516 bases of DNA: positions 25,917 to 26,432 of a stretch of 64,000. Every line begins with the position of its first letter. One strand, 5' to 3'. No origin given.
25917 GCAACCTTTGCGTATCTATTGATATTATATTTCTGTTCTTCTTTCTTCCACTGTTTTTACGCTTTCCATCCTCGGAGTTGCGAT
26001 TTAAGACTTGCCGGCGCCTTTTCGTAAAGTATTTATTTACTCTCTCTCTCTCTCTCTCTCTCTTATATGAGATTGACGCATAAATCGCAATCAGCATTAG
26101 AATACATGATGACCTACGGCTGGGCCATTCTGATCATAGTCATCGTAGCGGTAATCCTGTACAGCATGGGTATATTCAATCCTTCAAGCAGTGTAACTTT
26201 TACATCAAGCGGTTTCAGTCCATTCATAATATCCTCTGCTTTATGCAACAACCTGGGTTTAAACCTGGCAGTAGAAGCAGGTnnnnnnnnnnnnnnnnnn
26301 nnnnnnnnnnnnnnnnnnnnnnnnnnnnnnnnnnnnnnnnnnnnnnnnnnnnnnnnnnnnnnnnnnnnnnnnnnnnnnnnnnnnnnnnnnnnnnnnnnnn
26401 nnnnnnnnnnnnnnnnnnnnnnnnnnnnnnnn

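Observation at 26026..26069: (CT)12 microsatellite fills the TATA-to-ATG spacer of a pilin-like surface gene: possible phase-variation switch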

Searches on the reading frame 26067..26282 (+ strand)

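Call 78: search_protein_families(library=ncbifam, proteins=[window:26067-26282:+], max_evalue=10)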
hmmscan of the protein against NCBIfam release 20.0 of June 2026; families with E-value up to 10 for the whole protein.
seq(72 aa): 3 families
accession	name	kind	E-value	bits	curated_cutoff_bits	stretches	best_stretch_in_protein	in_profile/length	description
NF040514.1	CAL67264_fam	equivalog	0.0014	18.8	50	1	17-40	6-29/57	CAL67264 family membrane protein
NF040516.1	CapE_47_fam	domain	0.025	14.5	35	1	18-44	6-31/39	CapE family protein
NF045955.1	MHO_4530_fam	equivalog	0.74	8.4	125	1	20-55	8-41/515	MHO_4530 family protein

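Call 79: search_protein_families(library=pfam, proteins=[window:26067-26282:+], max_evalue=10)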
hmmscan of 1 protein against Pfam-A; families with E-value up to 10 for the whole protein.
seq(72 aa): 1 family
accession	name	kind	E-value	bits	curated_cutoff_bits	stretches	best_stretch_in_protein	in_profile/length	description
PF02990.21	EMP70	-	0.082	12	27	1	8-58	259-309/517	Endomembrane protein 70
